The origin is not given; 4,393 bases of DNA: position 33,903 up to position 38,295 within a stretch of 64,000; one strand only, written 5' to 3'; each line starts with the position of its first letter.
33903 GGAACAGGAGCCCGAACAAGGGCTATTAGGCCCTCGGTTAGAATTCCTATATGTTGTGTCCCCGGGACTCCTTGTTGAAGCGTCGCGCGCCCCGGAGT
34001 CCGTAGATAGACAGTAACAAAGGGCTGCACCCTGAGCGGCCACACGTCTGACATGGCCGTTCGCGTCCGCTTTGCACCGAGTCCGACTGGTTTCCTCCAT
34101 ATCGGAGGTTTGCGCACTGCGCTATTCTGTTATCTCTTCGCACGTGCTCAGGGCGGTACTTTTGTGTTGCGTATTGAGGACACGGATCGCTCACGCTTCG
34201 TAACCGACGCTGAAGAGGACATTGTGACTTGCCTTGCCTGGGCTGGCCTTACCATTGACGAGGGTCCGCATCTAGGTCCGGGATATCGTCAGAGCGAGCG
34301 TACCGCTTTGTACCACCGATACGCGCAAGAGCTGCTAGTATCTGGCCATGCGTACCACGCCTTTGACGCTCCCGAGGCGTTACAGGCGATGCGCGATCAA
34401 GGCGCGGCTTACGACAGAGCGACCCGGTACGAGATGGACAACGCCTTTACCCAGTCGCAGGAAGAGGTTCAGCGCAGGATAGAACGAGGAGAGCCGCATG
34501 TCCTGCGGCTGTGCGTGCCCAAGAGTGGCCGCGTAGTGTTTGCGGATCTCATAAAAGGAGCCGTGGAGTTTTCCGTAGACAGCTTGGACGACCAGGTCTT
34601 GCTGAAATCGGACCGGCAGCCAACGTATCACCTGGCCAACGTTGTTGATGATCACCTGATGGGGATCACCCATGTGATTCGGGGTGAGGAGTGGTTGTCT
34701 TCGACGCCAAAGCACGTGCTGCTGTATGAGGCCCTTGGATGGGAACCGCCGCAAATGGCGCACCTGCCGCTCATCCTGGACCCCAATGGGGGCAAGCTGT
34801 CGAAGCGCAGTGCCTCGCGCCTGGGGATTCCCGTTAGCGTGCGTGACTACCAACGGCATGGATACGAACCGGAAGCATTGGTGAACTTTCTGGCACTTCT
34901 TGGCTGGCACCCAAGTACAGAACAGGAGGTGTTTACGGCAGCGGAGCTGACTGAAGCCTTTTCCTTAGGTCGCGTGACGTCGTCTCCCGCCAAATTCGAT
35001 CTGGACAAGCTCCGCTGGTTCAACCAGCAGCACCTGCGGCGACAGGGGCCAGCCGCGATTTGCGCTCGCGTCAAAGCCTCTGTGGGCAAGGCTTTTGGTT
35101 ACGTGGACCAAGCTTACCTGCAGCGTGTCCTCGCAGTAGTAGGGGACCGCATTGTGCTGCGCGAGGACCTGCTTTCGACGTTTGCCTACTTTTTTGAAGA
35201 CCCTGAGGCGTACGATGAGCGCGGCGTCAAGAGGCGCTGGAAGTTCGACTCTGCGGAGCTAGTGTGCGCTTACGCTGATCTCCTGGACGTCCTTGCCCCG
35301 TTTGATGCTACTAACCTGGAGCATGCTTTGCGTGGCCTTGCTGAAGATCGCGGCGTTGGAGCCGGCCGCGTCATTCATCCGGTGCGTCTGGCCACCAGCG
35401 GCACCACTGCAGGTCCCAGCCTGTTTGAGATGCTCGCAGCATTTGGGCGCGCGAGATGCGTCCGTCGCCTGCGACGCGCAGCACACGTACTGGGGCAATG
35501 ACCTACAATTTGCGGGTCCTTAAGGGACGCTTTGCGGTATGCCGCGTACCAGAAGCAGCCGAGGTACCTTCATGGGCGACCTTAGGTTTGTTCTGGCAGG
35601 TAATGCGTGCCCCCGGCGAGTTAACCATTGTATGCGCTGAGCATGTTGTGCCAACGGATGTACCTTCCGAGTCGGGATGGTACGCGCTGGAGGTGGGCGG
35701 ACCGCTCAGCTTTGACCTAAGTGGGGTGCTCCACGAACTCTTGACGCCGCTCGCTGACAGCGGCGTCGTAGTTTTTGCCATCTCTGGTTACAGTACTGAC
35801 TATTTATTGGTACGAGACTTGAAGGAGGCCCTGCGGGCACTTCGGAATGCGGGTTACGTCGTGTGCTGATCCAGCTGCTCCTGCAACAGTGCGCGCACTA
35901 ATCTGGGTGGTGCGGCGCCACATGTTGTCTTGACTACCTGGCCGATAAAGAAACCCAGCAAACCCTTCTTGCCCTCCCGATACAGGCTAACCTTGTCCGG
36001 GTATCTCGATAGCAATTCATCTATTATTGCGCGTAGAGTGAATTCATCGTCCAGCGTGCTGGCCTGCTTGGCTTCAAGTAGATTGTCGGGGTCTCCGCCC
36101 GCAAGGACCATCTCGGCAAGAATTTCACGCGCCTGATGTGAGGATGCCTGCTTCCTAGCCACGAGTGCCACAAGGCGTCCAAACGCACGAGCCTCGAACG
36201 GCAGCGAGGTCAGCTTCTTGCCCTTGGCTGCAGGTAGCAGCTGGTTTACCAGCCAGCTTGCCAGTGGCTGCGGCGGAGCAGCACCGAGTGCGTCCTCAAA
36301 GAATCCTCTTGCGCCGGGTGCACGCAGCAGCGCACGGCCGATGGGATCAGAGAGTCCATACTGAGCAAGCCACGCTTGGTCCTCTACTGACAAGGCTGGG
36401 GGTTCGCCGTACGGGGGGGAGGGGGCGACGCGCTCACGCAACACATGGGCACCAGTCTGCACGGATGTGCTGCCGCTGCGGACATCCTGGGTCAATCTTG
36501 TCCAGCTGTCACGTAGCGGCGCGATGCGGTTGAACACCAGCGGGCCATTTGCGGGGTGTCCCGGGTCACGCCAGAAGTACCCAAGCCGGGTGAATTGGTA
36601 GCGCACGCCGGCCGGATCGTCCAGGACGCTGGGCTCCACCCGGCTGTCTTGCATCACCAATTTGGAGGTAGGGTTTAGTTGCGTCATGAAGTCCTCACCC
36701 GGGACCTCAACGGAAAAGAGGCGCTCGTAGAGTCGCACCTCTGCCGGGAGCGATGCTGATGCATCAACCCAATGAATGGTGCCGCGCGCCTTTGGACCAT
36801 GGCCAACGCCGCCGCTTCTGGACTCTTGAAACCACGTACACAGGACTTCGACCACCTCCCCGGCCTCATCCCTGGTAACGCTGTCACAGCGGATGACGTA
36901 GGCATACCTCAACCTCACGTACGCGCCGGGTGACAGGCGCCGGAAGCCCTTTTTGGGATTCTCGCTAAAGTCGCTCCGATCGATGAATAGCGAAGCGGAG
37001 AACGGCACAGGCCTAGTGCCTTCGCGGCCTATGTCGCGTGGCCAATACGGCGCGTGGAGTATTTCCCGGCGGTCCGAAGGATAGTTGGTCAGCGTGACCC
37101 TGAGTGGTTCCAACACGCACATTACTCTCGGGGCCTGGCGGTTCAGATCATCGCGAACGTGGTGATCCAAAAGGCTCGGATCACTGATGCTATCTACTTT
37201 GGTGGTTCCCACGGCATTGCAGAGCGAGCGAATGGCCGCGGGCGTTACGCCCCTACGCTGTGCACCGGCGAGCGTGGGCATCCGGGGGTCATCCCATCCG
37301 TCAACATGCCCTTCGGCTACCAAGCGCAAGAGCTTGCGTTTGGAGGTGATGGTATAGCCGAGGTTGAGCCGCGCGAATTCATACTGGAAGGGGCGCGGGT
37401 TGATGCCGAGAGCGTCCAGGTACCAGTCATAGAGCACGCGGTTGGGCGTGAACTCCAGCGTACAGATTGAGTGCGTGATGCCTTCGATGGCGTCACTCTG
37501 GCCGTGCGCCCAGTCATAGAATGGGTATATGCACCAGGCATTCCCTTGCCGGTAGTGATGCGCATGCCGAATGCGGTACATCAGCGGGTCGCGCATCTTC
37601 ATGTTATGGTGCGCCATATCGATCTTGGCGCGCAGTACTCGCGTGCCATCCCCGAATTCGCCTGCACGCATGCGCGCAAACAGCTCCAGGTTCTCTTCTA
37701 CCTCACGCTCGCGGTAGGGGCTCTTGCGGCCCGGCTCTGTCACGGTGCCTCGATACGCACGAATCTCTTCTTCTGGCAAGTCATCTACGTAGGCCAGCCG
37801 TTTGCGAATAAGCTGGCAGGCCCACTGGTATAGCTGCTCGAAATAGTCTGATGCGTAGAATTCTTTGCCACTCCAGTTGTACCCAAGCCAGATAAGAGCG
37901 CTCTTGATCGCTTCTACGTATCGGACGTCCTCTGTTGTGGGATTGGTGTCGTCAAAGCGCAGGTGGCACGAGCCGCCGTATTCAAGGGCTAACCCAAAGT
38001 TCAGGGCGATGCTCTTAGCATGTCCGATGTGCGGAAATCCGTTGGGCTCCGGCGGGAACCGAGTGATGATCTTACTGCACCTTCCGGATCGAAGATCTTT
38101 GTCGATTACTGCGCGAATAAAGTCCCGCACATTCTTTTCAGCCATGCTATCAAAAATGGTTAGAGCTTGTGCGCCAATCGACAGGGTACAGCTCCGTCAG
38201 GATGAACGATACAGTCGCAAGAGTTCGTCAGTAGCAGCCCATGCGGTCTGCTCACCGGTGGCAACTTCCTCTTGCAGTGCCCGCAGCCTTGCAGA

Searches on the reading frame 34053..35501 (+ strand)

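Call 105: search_protein_families(library=pfam, proteins=[window:34053-35501:+], max_evalue=0.00001)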
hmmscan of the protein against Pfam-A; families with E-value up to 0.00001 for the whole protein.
window:34053-35501:+ (482 aa): 2 families
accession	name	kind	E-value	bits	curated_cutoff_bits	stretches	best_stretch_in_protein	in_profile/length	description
PF00749.27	tRNA-synt_1c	-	2.8e-99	332.4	23.4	1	3-322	2-314/314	tRNA synthetases class I (E and Q), catalytic domain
PF19269.4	Anticodon_2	-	1e-27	97.7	23.6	1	351-476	11-140/141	Anticodon binding domain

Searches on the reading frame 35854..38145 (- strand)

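Call 105: search_protein_families(library=pfam, proteins=[window:35854-38145:-], max_evalue=0.00001)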
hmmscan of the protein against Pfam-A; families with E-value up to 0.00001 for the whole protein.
window:35854-38145:- (763 aa): 4 families
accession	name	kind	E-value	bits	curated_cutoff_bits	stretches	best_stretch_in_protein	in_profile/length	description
PF00749.27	tRNA-synt_1c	-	2.5e-95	319.4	23.4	1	25-320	1-297/314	tRNA synthetases class I (E and Q), catalytic domain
PF02637.23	GatB_Yqey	-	3.8e-28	98.7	27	1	615-758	2-148/148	GatB domain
PF03950.23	tRNA-synt_1c_C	-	4.5e-25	88.1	23.9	1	338-437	1-89/91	tRNA synthetases class I (E and Q), anti-codon binding domain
PF20974.2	tRNA-synt_1c_C2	-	7.2e-18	65.5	23.9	1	456-527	1-69/69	tRNA synthetases class I (E and Q), anti-codon binding domain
